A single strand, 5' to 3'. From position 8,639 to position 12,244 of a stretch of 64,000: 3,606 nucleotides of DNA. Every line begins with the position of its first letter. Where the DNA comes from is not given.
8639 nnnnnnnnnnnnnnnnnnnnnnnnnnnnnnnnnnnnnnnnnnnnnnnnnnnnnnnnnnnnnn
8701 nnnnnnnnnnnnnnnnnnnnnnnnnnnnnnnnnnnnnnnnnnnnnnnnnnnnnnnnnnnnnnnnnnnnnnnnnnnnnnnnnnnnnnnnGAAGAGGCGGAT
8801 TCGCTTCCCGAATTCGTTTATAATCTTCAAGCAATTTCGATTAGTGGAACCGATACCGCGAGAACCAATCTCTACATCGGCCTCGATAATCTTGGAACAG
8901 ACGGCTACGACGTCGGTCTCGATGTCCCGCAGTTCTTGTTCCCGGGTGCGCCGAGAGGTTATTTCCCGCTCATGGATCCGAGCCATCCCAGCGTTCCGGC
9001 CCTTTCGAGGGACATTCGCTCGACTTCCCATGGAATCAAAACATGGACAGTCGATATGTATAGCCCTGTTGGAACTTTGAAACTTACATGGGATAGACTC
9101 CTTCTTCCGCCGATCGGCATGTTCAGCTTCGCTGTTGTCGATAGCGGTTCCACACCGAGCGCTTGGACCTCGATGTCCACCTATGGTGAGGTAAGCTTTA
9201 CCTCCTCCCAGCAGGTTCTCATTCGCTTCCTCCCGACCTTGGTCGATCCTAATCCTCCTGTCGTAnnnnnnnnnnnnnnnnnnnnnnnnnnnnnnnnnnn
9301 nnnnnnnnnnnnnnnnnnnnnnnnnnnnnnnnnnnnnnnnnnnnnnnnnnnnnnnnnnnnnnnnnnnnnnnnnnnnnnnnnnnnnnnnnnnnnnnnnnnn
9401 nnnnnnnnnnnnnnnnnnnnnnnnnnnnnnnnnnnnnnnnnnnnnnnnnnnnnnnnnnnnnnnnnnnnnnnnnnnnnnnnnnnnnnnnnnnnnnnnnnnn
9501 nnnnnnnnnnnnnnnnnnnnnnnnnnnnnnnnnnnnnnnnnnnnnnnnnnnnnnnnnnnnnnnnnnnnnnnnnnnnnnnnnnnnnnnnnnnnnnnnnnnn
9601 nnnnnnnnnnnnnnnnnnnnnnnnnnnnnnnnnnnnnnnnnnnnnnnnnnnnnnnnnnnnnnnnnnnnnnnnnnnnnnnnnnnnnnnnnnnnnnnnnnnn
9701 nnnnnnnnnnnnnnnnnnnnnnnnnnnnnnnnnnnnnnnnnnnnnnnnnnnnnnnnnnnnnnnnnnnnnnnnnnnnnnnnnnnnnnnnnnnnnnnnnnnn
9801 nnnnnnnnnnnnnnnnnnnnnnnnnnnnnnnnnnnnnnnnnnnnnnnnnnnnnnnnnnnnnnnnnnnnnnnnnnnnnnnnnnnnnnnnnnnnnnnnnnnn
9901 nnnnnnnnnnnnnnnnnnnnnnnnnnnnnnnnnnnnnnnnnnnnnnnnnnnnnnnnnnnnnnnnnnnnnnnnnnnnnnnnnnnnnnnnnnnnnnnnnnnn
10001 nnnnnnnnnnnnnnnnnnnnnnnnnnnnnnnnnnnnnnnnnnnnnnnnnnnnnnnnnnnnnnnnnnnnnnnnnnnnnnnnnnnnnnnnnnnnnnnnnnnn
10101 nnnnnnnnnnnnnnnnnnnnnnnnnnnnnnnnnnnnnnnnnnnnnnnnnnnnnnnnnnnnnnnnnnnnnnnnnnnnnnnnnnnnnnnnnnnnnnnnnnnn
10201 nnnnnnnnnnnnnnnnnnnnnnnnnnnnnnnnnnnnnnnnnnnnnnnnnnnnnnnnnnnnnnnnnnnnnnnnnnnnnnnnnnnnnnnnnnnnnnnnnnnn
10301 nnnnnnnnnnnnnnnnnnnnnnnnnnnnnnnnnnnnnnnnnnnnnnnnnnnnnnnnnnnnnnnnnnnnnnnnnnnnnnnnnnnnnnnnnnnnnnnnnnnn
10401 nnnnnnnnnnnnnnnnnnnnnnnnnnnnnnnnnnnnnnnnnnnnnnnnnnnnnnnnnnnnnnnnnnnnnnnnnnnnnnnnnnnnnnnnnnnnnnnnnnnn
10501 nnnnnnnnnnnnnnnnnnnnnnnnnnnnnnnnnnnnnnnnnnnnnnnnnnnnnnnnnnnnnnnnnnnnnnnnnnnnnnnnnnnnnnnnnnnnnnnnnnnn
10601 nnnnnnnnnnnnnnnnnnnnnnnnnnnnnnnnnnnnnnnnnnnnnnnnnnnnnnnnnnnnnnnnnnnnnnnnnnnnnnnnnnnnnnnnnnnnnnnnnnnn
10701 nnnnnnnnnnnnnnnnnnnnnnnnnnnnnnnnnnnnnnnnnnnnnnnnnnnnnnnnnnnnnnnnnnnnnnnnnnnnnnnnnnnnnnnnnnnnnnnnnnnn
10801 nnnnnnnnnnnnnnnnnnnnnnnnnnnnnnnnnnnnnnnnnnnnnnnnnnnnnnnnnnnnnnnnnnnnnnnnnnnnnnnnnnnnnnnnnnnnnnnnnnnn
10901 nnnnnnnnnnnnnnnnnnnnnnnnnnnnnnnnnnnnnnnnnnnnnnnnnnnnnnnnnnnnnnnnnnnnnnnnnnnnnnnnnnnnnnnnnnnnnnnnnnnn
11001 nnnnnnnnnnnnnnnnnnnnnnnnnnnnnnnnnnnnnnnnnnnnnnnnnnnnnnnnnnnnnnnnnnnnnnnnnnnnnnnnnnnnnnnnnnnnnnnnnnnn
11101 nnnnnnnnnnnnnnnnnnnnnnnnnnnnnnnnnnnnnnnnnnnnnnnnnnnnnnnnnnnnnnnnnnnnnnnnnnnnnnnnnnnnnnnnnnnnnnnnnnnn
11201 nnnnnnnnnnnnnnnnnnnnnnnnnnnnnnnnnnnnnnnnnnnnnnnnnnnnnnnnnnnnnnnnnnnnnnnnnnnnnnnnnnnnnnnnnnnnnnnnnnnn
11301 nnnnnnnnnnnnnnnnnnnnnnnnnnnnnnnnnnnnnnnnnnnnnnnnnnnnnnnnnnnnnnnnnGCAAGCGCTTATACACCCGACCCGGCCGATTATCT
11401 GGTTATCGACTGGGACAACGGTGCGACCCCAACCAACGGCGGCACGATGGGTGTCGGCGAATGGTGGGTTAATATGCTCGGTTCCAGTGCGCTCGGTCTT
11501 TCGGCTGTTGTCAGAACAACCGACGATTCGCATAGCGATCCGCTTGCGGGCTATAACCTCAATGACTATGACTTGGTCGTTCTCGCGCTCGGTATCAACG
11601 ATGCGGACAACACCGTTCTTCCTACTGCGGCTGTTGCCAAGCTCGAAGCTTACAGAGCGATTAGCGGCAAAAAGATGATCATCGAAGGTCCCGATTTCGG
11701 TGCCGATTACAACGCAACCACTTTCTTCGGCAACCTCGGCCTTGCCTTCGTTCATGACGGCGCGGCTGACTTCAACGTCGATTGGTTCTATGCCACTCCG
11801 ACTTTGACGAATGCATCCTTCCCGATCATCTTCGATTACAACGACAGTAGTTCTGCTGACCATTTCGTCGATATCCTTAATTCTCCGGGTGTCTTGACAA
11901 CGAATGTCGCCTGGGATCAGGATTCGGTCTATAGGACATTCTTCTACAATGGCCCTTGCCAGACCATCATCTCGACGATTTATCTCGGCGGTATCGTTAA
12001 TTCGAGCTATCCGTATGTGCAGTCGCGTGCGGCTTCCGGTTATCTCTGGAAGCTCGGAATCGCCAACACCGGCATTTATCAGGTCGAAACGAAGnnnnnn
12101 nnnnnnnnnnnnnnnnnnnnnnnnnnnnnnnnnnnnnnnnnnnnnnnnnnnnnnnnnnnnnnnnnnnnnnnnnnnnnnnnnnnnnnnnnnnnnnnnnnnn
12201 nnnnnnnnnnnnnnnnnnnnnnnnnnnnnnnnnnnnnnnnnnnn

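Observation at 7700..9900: Undescribed repeated N-terminal module with signature G[YF]D-x-GLD-x3-P-x2-PP-x3-[YF]F-x-L-x-DP-x2-P-x3-L-x-DIR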

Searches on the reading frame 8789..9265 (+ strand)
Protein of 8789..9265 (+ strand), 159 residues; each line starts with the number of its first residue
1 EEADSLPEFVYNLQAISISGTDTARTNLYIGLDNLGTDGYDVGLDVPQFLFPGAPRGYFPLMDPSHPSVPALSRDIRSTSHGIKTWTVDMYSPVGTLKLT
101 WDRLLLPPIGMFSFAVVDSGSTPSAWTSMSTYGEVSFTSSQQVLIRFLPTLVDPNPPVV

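Call 19: find_homologous_proteins(query=A2, max_evalue=0.01)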
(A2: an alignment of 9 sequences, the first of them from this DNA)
Query A2 (9 sequences): 1649 candidates shared short words with the query, none scored E <= 0.01.

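Call 35: predict_structure(alignment_id=A3)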
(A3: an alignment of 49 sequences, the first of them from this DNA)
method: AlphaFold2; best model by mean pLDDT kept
length: 159 residues; sequences in the alignment: 49
mean_pLDDT: 94.6   pTM: 0.87
mean pLDDT of the five models: 94.6, 94.4, 94.4, 94.2, 93.9
residues with pLDDT >= 90: 143; 70-90: 11; 50-70: 5; < 50: 0
segments of 3 or more residues with pLDDT < 50: none
pLDDT, mean of each block of 10 residues (from residue 1): 84 98 97 96 97 96 97 97 95 96 97 98 98 98 97 72
secondary structure, 60 per line:
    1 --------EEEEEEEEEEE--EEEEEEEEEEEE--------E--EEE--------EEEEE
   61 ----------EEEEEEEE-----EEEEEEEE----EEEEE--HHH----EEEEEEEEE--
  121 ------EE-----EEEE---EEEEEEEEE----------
elements in order: E9-19 E22-33 E45-47 E56-60 E71-78 E84-91 E96-100 E110-118 E134-137 E141-149
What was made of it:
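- They map to loops or loop-flanking strands of the model (call 35).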

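Call 37: fold_search(model_id=the predicted structure, library=pdb)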
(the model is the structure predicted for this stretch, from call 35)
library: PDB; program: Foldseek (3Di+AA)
matches with E <= 10: 692; with E <= 0.001: 0
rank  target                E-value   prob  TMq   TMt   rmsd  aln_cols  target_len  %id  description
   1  2oh6                  8.1e-02  0.69  0.34  0.24  12.6       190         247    7  The Crystal Structure of Recombinant Cypovirus Polyhedra (released 2007-03-06)
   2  5gqj                  9.0e-02  0.66  0.34  0.25  12.6       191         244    7  Crystal structure of Cypovirus Polyhedra mutant with deletion of Ser193 and Ala194 (released 2017-02-15)
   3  4ots                  9.5e-02  0.66  0.34  0.24  12.6       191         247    8  Crystal Structure of isolated Operophtera brumata CPV18 (released 2014-05-14)
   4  5a9p                  9.5e-02  0.66  0.34  0.24  12.6       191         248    8  Crystal structure of Operophtera brumata CPV18 polyhedra (released 2015-09-02)
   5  5yra                  1.1e-01  0.38  0.30  0.22  13.9       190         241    9  Crystal Structure of Cypovirus Polyhedra R13A/S193C/A194C Mutant (released 2018-02-21)
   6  4otv                  1.3e-01  0.60  0.34  0.24  12.5       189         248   10  Crystal structure of in cellulo Operophtera brumata CPV18 (released 2014-05-14)
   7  5exy                  1.3e-01  0.57  0.34  0.24  12.6       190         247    7  Crystal structure of in cellulo recombinant CPV1 Polyhedra (released 2016-05-25)
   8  9vqm_B                1.4e-01  0.15  0.23  0.07  17.3       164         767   12  Cryo-EM structure of Elapor1WT in tetrameric form (released 2025-07-23)
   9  4aw7_A                1.4e-01  0.10  0.19  0.07  19.0       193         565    9  BpGH86A: A beta-porphyranase of glycoside hydrolase family 86 from the human gut bacterium Bacteroides plebeius (released 2012-07-25)
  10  5yrc                  1.5e-01  0.33  0.30  0.22  13.9       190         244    9  Crystal Structure of Oxidized Cypovirus Polyhedra R13A/E73C/Y83C Mutant (released 2018-02-21)
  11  5yrb                  1.7e-01  0.30  0.30  0.22  13.9       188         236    8  Crystal Structure of Oxidized Cypovirus Polyhedra R13A/E73C/Y83C/S193C/A194C Mutant (released 2018-02-21)
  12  5gqk                  1.9e-01  0.51  0.34  0.25  12.5       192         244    7  Crystal structure of Cypovirus Polyhedra mutant with deletion of Gly192-Ala194 (released 2017-02-15)
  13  3pjy_B                1.9e-01  0.15  0.18  0.22  15.1       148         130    8  Crystal structure of a putative transcription regulator (R01717) from Sinorhizobium meliloti 1021 at 1.55 A resolution (released 2010-12-22)
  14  9gax_B                2.1e-01  0.03  0.15  0.12  18.4       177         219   11  TEAD1 in complex with a reversible inhibitor N-[(1S)-2-hydroxy-1-(1-methyl-1H-pyrazol-3-yl)ethyl]-2-methyl-8-[4-(trifl (released 2025-01-22)
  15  3gtn_A                2.3e-01  0.30  0.21  0.10  11.8        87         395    6  Crystal Structure of XynC from Bacillus subtilis 168 (released 2009-04-28)
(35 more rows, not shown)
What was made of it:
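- The first model weakly resembles cypovirus polyhedrin beta-sandwiches: E 0.08, TM 0.34 (call 37).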

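Call 42: fold_search(model_id=the predicted structure, library=viral)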
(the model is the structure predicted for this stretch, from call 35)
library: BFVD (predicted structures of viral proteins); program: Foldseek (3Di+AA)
matches with E <= 10: 463; with E <= 0.001: 0
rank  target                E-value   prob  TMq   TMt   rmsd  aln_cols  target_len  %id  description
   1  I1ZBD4                2.5e-02  1.00  0.56  0.27   5.1       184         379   10  (no name in the UniProt tables at hand)
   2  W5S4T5                2.5e-02  0.51  0.28  0.13  14.1       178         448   11  Uncharacterized protein [Pithovirus sibericum]
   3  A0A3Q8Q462            3.3e-02  0.28  0.22  0.14  16.3       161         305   13  Putative viral structural protein [Sulfolobus polyhedral virus 2]
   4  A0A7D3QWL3            9.3e-02  0.30  0.22  0.24   7.8       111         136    9  Uncharacterized protein [Fadolivirus FV1/VV64]
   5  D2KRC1                9.8e-02  0.72  0.34  0.23   5.1       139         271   13  (no name in the UniProt tables at hand)
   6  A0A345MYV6            1.2e-01  0.06  0.13  0.10  25.1       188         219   11  (no name in the UniProt tables at hand)
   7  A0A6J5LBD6            1.2e-01  0.41  0.29  0.13  15.4       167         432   11  SGNH hydrolase-type esterase domain-containing protein [uncultured Caudovirales phage]
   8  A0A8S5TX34            1.5e-01  0.72  0.28  0.10   7.3        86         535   19  Hydrolase [Siphoviridae sp. ctvuW5]
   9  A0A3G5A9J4            1.9e-01  0.16  0.25  0.21  13.1       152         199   14  Uncharacterized protein [Hyperionvirus sp.]
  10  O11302                2.1e-01  0.08  0.18  0.10  21.3       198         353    8  MC162 (Fragment) [Molluscum contagiosum virus subtype 1]
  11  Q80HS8                2.3e-01  0.06  0.17  0.16  16.8       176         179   10  Uncharacterized protein (Fragment) [White spot syndrome virus]
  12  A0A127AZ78            2.8e-01  0.18  0.26  0.26  20.3       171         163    9  S-layer protein SbsC C-terminal domain-containing protein [Bacillus phage SP-15]
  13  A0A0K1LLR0            2.8e-01  0.10  0.21  0.08  16.9       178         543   10  Tail protein [Caulobacter phage Sansa]
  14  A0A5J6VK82            2.9e-01  0.16  0.26  0.20  18.0       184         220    8  Uncharacterized protein [Megaviridae environmental sample]
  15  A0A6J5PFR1            3.1e-01  0.12  0.19  0.20  10.2       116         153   13  Uncharacterized protein [uncultured Caudovirales phage]
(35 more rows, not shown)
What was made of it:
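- A BFVD entry gives TM 0.56, E 0.025 (call 42).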

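Call 51: search_solved_structures(query=A3, max_evalue=10)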
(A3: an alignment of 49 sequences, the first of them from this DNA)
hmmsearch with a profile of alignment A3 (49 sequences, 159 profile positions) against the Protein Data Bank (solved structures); distinct sequences matched with E-value up to 10: 4.
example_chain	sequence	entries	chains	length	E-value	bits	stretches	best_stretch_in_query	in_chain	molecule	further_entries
3b83_A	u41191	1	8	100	0.24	14.5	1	84-157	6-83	TEN-D3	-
3bqv_A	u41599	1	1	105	0.31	14.1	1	91-149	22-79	Plastocyanin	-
8v98_A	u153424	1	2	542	1.1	12.3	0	46-88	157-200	Capsid protein VP1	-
8c29_K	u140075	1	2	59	1.1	12.3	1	21-50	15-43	Photosystem II reaction center protein K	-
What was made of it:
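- On Fibronectin type III: The best PDB profile hit is TEN-D3 at E 0.24, over module positions 84-157 (call 51).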

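Call 52: search_protein_families(library=ncbifam, alignment_id=A3, max_evalue=10)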
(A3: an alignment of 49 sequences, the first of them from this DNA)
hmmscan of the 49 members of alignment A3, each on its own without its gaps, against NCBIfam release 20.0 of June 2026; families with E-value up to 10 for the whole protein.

A. member 1, seq(159 aa): 0 families

B. families by the number of members that match (of 49 scanned): 5 families
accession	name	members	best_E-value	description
TIGR04226.1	RrgB_K2N_iso_D2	1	0.065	isopeptide-forming domain-containing fimbrial protein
TIGR03067.1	Planc_TIGR03067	1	0.11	TIGR03067 domain-containing protein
NF041941.1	lipo_FMN_PplA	1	0.13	extracellular electron transfer flavoprotein PplA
NF033902.0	iso_D2_wall_anc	1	0.14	SpaH/EbpB family LPXTG-anchored major pilin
NF041538.1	PEP_EDSA_1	1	0.22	EDSAP-1 family PEP-CTERM protein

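Call 53: search_protein_families(library=pfam, alignment_id=A3, max_evalue=10)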
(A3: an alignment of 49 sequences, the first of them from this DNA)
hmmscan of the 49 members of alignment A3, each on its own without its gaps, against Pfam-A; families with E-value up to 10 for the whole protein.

A. member 1, seq(159 aa): 0 families

B. families by the number of members that match (of 49 scanned): 10 families
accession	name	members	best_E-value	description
PF23966.1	DUF7294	1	0.012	Domain of unknown function (DUF7294)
PF16040.10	APD1-4_N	1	0.027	E3 ubiquitin-protein ligase APD1-4, N-terminal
PF00553.25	CBM_2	1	0.029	Cellulose binding domain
PF14723.11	SSFA2_C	1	0.041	Sperm-specific antigen 2 C-terminus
PF01144.29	CoA_trans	1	0.043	Coenzyme A transferase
PF20609.3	pAdhesive_17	1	0.066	Putative adhesive domain (group 17)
PF03325.18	Herpes_PAP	1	0.087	Herpesvirus polymerase accessory protein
PF14087.12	DUF4267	1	0.11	Domain of unknown function (DUF4267)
PF16883.10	DUF5080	1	0.14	Domain of unknown function (DUF5080)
PF10921.13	DUF2710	1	0.21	Protein of unknown function (DUF2710)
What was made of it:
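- On Any Pfam-A or NCBIfam family: Only scattered single hits with E>=0.012 in 49 modules (calls 52, 53).
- There is no Pfam or NCBIfam hit at E<=10 in any consistent way over 49 modules (calls 52, 53).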

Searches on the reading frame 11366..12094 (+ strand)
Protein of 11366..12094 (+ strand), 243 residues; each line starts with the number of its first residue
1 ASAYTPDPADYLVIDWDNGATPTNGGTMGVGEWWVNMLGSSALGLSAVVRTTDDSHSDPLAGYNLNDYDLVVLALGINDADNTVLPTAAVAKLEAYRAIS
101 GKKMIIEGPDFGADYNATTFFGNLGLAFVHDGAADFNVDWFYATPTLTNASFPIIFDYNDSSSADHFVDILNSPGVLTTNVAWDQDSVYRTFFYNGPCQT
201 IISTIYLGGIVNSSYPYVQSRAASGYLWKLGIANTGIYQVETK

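Call 64: search_solved_structures(query=A7, max_evalue=10)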
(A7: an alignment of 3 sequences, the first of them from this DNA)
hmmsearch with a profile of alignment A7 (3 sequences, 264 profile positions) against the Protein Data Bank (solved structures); distinct sequences matched with E-value up to 10: 0.
